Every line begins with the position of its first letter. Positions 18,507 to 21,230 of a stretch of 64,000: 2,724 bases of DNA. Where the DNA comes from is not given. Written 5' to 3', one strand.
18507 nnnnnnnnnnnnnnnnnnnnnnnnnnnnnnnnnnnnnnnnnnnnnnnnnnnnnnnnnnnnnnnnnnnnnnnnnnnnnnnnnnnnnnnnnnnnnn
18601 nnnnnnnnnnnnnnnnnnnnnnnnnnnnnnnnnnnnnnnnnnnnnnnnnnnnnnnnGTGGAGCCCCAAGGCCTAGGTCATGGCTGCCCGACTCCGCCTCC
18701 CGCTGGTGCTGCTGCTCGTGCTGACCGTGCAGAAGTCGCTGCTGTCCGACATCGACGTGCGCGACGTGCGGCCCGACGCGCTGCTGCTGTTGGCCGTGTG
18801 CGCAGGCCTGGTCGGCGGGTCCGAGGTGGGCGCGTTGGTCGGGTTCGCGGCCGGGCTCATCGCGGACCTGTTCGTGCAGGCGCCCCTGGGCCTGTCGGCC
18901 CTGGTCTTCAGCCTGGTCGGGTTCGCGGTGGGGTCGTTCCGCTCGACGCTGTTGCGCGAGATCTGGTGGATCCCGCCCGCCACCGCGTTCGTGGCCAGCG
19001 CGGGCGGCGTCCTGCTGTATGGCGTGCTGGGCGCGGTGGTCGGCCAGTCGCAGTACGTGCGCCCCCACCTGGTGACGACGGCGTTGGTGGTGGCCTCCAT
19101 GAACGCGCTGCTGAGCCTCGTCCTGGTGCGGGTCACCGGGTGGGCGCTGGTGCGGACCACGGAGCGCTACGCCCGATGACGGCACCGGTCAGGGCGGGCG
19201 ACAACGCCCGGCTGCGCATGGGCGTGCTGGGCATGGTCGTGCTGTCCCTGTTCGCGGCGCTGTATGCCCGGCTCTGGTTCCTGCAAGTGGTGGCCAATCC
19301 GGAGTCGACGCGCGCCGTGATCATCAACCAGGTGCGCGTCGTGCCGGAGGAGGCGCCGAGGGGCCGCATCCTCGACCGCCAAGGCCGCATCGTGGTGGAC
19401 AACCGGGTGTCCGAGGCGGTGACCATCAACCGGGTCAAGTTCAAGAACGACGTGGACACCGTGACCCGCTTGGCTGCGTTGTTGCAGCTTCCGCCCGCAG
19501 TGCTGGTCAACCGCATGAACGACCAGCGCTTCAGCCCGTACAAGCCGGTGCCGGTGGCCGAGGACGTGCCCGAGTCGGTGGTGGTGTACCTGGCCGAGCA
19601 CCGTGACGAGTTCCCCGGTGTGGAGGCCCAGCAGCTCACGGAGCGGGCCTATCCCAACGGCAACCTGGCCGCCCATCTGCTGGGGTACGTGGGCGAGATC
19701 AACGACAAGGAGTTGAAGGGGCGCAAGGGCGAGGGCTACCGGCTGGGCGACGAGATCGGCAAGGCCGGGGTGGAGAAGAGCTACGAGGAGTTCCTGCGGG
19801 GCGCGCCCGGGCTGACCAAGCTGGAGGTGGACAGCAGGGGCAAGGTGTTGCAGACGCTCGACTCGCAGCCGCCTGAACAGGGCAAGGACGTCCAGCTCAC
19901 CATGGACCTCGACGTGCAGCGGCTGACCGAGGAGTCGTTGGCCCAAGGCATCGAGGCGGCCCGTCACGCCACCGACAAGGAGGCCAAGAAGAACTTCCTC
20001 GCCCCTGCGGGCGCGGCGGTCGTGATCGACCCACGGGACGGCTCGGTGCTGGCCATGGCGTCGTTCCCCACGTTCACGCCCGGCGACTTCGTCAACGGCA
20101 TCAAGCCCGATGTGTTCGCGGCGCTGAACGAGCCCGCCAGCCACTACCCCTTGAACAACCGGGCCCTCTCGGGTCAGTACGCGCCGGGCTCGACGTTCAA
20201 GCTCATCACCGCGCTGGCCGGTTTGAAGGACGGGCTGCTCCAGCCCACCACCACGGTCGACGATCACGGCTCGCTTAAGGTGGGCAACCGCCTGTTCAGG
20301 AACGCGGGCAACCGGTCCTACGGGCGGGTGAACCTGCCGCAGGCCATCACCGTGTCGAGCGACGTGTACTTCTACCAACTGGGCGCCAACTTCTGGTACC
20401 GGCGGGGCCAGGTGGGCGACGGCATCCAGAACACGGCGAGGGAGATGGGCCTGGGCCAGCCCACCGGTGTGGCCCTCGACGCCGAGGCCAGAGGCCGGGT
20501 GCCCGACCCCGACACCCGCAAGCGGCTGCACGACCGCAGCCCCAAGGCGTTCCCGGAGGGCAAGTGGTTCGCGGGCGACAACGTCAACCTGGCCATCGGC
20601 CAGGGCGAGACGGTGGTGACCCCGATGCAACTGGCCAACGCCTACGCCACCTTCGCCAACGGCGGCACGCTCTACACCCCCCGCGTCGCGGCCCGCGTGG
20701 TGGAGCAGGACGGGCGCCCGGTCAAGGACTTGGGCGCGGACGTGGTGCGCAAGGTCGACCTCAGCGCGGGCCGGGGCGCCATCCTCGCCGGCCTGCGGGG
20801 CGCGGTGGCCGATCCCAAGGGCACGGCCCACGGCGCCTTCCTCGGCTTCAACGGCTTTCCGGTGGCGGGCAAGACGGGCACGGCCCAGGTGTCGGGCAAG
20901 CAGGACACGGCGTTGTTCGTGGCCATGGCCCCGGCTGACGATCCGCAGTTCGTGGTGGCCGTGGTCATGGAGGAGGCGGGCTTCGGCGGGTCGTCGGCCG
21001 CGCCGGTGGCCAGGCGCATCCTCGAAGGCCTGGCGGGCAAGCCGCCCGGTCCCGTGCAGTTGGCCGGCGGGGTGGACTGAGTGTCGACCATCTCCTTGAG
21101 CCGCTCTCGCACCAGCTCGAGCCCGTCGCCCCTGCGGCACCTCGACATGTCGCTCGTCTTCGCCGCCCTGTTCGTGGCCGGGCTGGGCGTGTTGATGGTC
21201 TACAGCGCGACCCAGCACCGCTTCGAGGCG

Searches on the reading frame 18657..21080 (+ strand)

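Call 11: search_protein_families(library=ncbifam, proteins=[window:18657-21080:+], max_evalue=0.00001)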
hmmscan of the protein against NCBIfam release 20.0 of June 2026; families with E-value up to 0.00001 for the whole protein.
window:18657-21080:+ (807 aa): 19 families
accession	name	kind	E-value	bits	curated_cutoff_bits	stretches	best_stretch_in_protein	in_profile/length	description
TIGR03423.1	pbp2_mrdA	equivalog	5.1e-167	557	455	1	187-792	2-590/593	penicillin-binding protein 2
NF008061.0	PRK10795.1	equivalog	5.1e-80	269.8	962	1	193-790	27-610/634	peptidoglycan DD-transpeptidase MrdA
TIGR02214.1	spoVD_pbp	equivalog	1.2e-64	218.8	688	1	194-790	8-552/636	stage V sporulation protein D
NF051842.1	PBP4_5_Efaec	equivalog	1e-55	189.3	700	2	225-538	155-440/668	penicillin-binding protein PBP4(5)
NF038278.1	strep_PBP2B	exception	2.5e-36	125.4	975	2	301-774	193-655/678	penicillin-binding protein PBP2B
NF000237.1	MECA_PBP2A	equivalog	1.8e-28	99.3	750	1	232-573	148-468/668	PBP2a family beta-lactam-resistant peptidoglycan transpeptidase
NF011685.0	PRK15105.1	subfamily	2.8e-28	98.9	737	1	191-791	28-556/588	peptidoglycan glycosyltransferase FtsI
NF053573.1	PBP2_PenA_Neis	exception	4e-28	98.3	1105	1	183-791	25-559/572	peptidoglycan D,D-transpeptidase PBP2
NF033378.1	MECD_PBP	exception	5.4e-27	94.4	1450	1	222-573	140-471/678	PBP2a family beta-lactam-resistant peptidoglycan transpeptidase MecD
NF000410.1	MECA1_pure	exception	3.6e-25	88.2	1480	1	322-572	232-453/666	PBP2a family beta-lactam-resistant peptidoglycan transpeptidase MecA1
NF000408.1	MECA2_pure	exception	9.7e-25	86.8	1525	1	226-573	142-468/668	PBP2a family beta-lactam-resistant peptidoglycan transpeptidase MecA2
NF000406.1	MECB_PBP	exception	1.7e-24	86.2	1450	1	223-534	138-425/674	PBP2a family beta-lactam-resistant peptidoglycan transpeptidase MecB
NF000407.1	MECC_PBP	exception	1.1e-23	83.4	1500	1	233-575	146-467/665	PBP2a family beta-lactam-resistant peptidoglycan transpeptidase MecC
NF000409.1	MECA_pure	exception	1.3e-23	83.4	1490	1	306-572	218-467/668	PBP2a family beta-lactam-resistant peptidoglycan transpeptidase MecA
TIGR02074.1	PBP_1a_fam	subfamily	3.7e-23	82.1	508.75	2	644-746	391-486/535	PBP1A family penicillin-binding protein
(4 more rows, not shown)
